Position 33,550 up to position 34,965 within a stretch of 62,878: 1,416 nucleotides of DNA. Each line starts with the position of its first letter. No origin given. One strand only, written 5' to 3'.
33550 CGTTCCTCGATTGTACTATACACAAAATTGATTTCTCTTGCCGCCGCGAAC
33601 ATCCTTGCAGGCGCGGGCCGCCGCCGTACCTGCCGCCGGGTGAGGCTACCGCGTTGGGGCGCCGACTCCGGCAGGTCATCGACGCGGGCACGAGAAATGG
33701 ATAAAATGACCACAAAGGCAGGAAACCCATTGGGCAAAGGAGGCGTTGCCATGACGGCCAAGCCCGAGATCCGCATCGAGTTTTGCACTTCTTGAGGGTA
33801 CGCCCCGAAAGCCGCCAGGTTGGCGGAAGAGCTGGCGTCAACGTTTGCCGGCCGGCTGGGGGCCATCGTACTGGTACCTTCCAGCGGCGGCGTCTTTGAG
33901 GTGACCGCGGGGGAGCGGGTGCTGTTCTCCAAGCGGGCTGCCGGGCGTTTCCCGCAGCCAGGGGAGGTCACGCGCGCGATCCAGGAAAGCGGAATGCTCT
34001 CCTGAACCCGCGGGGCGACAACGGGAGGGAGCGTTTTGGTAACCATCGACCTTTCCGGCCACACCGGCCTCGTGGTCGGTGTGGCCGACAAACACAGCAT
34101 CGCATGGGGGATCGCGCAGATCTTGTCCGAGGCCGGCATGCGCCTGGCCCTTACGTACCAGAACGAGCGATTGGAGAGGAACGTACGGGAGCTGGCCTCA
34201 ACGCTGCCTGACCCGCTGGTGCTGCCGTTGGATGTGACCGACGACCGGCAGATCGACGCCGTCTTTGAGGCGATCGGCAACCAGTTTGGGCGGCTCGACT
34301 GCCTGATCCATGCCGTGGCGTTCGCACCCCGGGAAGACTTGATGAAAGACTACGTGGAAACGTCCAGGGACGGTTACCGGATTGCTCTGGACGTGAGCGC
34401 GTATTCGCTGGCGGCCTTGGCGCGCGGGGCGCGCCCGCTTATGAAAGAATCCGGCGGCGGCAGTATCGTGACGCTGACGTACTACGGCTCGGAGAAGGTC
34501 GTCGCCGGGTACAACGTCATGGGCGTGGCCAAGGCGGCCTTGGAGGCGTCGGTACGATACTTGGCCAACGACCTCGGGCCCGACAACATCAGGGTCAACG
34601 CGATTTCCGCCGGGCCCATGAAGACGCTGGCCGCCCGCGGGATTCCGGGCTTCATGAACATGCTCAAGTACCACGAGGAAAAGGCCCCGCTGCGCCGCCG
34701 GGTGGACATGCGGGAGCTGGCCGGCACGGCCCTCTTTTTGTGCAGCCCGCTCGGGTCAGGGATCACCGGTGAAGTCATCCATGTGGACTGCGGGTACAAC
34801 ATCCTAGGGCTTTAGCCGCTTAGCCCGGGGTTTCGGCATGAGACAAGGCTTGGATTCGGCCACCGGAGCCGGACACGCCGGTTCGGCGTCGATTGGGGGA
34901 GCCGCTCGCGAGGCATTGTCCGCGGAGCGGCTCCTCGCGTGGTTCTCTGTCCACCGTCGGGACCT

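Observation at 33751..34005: Hidden selenoprotein: an Rdx/SelW-like gene with in-frame UGA (CxxU) that ORF callers split or miss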

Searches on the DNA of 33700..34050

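Call 9: search_rna_families(source=window, start=33700, end=34050, threshold=evalue, max_evalue=10, show_alignments=3)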
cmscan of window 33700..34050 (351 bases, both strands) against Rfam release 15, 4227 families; matches with E-value up to 10: 0.
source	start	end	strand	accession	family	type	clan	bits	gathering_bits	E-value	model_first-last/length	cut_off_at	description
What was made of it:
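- On Rfam-curated SECIS families: Call 9: no match at E-values up to 10 in 33700-34050.
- Tried and rejected: A scan of 33700-34050 at E-values up to 10 gave no SECIS or other family (call 9).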

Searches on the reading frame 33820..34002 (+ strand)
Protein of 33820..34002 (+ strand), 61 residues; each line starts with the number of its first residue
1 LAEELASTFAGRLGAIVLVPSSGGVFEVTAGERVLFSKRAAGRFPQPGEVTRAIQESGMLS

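Call 4: search_protein_families(library=pfam, proteins=[window:33820-34002:+], max_evalue=1)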
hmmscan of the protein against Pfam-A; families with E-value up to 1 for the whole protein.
seq(61 aa): 1 family
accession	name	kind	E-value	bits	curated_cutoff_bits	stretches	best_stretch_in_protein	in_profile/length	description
PF10262.15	Rdx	-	8.1e-13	48.8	22.6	1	1-55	19-73/74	Rdx family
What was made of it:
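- On its own it still passes the Pfam Rdx threshold (48.8 bits, call 4). The upstream 14 codons add 31 bits of profile score (call 4).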

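Call 5: search_protein_families(library=ncbifam, proteins=[window:33820-34002:+], max_evalue=1)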
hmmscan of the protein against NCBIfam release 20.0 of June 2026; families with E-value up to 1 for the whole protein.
seq(61 aa): 3 families
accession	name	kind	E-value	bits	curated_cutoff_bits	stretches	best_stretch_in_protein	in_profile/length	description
NF041051.1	SelTWH_Campy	equivalog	3.6e-13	49.5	88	1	2-55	19-70/70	SelT/SelW/SelH family (seleno)protein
TIGR02174.1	CXXU_selWTH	subfamily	1.4e-07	31.6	34.2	1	2-55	19-73/74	SelT/SelW/SelH family protein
NF000321.3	blaPEN-Bpc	exception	0.12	11.4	580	1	3-37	41-75/295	PEN family class A beta-lactamase, Bpc-type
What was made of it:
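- Closest known: Bacterial SelW-like. Same: The profile match is full length and above the curated cutoffs (calls 4, 5).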

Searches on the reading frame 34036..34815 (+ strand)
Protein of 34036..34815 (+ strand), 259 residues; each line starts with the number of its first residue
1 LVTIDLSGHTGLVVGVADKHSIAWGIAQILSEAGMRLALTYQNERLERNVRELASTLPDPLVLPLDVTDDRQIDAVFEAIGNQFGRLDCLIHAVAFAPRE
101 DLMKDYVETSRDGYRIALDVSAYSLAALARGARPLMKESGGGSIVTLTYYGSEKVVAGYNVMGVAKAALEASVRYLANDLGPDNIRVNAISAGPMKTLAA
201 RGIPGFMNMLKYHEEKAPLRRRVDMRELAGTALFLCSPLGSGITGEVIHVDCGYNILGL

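Call 11: find_encoding_contigs(protein=window:34036-34815:+, flank=10000, max_places=6)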
Protein window:34036-34815:+ (259 aa): 7 contigs read that carry it; 6 places shown.
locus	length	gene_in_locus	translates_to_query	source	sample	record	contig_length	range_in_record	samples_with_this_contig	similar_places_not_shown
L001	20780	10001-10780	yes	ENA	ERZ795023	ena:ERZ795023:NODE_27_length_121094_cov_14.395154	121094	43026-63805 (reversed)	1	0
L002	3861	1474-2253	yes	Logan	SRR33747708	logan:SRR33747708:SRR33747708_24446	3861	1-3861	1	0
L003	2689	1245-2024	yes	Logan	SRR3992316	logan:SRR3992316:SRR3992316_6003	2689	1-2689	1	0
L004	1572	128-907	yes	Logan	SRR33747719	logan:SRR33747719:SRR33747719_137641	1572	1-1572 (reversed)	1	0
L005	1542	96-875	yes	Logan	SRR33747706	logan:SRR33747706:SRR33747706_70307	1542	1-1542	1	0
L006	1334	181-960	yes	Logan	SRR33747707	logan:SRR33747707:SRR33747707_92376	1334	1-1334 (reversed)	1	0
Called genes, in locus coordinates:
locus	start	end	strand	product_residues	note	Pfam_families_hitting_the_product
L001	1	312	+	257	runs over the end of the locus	PF00378:ECH_1, PF16113:ECH_2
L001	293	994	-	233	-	PF09335:VTT_dom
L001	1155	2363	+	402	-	PF01546:Peptidase_M20, PF07687:M20_dimer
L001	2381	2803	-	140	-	PF03745:DUF309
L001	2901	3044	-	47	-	-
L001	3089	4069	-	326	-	PF03308:MeaB, PF02492:cobW (faint)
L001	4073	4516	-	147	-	PF25917:BSH_RND (weak), PF00364:Biotin_lipoyl, PF25919:BSH_CusB (weak), PF25973:BSH_CzcB (faint), PF25984:BSH_YknX (faint)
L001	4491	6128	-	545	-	PF00289:Biotin_carb_N, PF02222:ATP-grasp, PF02786:CPSase_L_D2, PF07478:Dala_Dala_lig_C, PF02785:Biotin_carb_C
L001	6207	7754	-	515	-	PF01039:Carboxyl_trans, PF03255:ACCA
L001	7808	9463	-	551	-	PF01642:MM_CoA_mutase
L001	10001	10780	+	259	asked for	PF00106:adh_short, PF13561:adh_short_C2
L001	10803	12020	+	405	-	PF00730:HhH-GPD, PF00633:HHH (weak), PF14815:NUDIX_4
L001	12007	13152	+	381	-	PF02746:MR_MLE_N, PF13378:MR_MLE_C, PF26685:DUF8230_C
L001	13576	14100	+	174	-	PF01520:Amidase_3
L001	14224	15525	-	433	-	PF00202:Aminotran_3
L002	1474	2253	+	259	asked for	PF00106:adh_short, PF13561:adh_short_C2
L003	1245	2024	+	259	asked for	PF00106:adh_short, PF13561:adh_short_C2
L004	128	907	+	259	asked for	PF00106:adh_short, PF13561:adh_short_C2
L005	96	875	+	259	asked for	PF00106:adh_short, PF13561:adh_short_C2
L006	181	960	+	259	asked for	PF00106:adh_short, PF13561:adh_short_C2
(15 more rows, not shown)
